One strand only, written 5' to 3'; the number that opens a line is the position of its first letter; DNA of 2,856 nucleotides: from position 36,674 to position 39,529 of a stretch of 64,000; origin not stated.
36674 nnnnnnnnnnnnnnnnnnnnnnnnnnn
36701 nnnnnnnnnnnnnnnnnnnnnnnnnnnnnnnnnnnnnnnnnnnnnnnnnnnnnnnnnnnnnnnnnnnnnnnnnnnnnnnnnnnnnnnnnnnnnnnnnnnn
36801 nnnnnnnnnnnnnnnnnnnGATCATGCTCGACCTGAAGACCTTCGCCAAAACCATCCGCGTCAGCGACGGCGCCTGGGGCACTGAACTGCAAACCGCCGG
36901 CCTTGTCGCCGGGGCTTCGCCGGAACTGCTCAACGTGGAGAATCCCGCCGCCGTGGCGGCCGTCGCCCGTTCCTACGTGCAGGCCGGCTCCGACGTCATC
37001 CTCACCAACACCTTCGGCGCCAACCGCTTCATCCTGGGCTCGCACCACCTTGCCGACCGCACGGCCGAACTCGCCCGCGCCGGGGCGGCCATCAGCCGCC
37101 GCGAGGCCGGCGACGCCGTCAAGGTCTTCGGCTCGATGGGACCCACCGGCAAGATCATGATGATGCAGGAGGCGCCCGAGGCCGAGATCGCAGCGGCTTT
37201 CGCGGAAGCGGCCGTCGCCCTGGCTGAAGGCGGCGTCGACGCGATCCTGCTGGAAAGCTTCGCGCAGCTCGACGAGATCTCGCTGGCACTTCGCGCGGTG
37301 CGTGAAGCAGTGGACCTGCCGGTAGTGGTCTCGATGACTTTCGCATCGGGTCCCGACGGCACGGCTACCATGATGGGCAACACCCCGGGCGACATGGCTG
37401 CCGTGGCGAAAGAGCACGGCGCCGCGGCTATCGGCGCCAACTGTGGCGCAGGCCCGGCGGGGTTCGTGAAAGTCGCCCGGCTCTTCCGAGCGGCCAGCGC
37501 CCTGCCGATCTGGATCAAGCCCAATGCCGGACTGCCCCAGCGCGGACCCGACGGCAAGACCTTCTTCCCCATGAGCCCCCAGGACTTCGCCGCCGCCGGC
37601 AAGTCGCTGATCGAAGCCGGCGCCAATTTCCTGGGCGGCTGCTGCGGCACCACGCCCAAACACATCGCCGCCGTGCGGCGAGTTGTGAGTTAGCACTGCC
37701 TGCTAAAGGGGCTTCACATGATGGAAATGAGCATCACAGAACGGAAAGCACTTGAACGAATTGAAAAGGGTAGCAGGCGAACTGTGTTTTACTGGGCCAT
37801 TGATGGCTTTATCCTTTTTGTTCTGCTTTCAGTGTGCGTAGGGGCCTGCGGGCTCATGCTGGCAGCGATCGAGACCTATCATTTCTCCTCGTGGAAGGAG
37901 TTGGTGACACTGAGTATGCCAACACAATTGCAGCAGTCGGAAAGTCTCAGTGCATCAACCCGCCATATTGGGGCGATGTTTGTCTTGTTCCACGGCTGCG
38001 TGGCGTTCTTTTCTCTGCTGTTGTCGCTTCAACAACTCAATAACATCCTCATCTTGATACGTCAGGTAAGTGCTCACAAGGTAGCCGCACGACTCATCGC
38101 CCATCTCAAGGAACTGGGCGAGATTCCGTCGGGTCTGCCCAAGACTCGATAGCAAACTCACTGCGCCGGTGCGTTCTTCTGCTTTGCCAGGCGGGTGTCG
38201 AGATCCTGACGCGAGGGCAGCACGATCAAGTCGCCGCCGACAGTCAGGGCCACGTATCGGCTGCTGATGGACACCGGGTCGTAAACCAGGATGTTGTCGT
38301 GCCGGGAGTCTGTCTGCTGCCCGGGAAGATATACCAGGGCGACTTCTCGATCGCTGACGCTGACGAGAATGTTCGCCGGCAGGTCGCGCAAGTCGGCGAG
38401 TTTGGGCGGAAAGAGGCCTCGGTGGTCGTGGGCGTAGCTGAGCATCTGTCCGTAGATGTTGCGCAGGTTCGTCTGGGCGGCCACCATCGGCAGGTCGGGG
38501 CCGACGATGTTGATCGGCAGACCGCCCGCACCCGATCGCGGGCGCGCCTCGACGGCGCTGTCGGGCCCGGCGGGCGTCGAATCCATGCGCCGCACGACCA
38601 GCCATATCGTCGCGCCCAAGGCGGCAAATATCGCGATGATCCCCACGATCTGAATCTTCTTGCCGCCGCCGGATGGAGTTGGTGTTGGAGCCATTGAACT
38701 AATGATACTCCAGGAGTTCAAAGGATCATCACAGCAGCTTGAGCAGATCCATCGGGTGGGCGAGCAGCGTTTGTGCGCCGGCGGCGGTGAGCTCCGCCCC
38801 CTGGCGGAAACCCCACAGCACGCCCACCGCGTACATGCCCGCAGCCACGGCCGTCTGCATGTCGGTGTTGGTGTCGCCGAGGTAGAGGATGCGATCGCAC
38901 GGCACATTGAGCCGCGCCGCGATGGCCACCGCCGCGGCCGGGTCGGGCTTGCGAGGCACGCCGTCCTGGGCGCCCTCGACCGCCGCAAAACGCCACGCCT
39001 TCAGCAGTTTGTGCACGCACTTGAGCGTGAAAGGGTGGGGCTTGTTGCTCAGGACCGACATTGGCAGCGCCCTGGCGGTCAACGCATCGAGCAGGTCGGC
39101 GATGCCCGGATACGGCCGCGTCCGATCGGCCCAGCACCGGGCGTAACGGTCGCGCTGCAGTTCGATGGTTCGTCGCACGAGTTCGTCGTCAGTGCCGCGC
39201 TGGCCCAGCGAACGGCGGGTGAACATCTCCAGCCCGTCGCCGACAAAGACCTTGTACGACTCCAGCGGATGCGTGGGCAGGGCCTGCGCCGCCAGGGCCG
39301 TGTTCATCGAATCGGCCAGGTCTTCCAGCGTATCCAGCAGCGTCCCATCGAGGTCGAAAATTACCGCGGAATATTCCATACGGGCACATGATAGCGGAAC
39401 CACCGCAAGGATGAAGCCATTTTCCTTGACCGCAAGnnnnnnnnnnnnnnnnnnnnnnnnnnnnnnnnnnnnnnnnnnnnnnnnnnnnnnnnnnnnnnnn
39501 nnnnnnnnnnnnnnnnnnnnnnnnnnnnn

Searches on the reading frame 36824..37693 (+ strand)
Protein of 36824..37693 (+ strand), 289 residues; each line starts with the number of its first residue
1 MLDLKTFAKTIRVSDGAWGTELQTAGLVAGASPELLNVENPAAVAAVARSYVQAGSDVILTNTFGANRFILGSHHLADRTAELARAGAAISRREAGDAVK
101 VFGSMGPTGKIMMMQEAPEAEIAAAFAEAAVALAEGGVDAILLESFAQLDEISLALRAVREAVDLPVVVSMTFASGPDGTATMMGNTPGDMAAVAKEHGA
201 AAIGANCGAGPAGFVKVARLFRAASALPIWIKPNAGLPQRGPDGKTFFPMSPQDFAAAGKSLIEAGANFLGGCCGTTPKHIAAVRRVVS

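Call 14: search_protein_families(library=pfam, proteins=[window:36824-37693:+], max_evalue=0.001)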
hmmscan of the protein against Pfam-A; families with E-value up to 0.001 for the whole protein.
window:36824-37693:+ (289 aa): 1 family
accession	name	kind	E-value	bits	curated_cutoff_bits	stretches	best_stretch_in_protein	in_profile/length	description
PF02574.22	S-methyl_trans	-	1.3e-63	215.9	22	1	13-288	2-283/283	Homocysteine S-methyltransferase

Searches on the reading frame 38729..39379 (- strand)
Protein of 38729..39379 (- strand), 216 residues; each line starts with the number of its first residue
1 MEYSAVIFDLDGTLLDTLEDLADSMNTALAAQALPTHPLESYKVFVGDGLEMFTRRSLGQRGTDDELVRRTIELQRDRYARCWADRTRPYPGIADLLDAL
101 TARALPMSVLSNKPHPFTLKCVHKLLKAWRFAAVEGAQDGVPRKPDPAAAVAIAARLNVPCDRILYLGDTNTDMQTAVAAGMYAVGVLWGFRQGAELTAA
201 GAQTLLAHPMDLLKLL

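Call 14: search_protein_families(library=pfam, proteins=[window:38729-39379:-], max_evalue=0.001)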
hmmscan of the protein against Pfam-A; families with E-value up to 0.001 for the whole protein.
window:38729-39379:- (216 aa): 4 families
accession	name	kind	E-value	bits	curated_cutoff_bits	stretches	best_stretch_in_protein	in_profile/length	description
PF13419.12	HAD_2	-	2.8e-28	99.7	23.8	1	6-187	1-178/178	Haloacid dehalogenase-like hydrolase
PF00702.32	Hydrolase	-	1e-23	85.1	26.4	1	4-181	2-191/191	haloacid dehalogenase-like hydrolase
PF13242.12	Hydrolase_like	-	4.3e-09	36.6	22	1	143-200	3-61/75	HAD-hyrolase-like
PF12710.13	HAD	-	4.5e-08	34.2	27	1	6-176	1-187/189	haloacid dehalogenase-like hydrolase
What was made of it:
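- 38729..39379 (-): HAD-family phosphatase (phosphoglycolate-phosphatase-like), divergent from the GRE. No link to the GRE is shown. Pfam HAD_2 at 99.7 bits (call 14).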

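Call 74: search_protein_families(library=ncbifam, proteins=[window:38729-39379:-], max_evalue=0.001)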
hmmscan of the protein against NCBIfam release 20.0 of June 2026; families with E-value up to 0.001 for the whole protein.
window:38729-39379:- (216 aa): 30 families (the best 25 are shown)
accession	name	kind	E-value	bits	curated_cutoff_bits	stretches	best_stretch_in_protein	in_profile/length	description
TIGR01449.2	PGP_bact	equivalog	8.1e-40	136.6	180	1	6-216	1-213/213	phosphoglycolate phosphatase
NF009695.0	PRK13222.1-2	equivalog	2.1e-38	132.1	225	1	3-214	6-220/226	phosphoglycolate phosphatase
NF009697.0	PRK13222.1-4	equivalog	1.2e-35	122.9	327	1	3-215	7-221/232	phosphoglycolate phosphatase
NF009698.0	PRK13223.1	equivalog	1.6e-27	96.4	466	1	6-199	16-212/272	phosphoglycolate phosphatase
NF009694.0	PRK13222.1-1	equivalog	2.2e-27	96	415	2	67-213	90-236/252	phosphoglycolate phosphatase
NF009700.0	PRK13226.1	equivalog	2.5e-22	79.7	342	1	5-212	14-220/229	phosphoglycolate phosphatase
NF009696.0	PRK13222.1-3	equivalog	6.5e-22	78.3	359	1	1-216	1-216/223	N-acetylmuramic acid 6-phosphate phosphatase MupP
TIGR01454.1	AHBA_synth_RP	hypoth_equivalog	4.8e-18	65.5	246.65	1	6-215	1-202/205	AHBA synthesis associated protein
TIGR03351.1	PhnX-like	hypoth_equivalog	2.3e-15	57.2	218.9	1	6-216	4-219/220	phosphonatase-like hydrolase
NF009804.0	PRK13288.1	equivalog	9.3e-15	54.7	218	1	3-215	3-209/215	pyrophosphatase PpaX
NF009699.0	PRK13225.1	equivalog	2.1e-14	53.7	368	1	4-214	63-265/273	phosphoglycolate phosphatase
TIGR02009.1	PGMB-YQAB-SF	subfamily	2.3e-12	47.5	153.35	1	3-187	1-186/186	beta-phosphoglucomutase family hydrolase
NF008000.0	PRK10725.1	equivalog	1.8e-09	37.9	215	1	85-187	85-185/188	fructose-1-phosphate/6-phosphogluconate phosphatase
TIGR01549.1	HAD-SF-IA-v1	subfamily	2.2e-09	37.9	23.3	1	93-181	67-149/149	HAD-IA family hydrolase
TIGR01990.1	bPGM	equivalog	5.9e-09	36.2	189.4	1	88-187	89-186/187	beta-phosphoglucomutase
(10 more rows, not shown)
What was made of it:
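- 38729..39379 (-): NCBIfam PGP_bact at 136.6 bits, below its cutoff of 180 (call 74).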
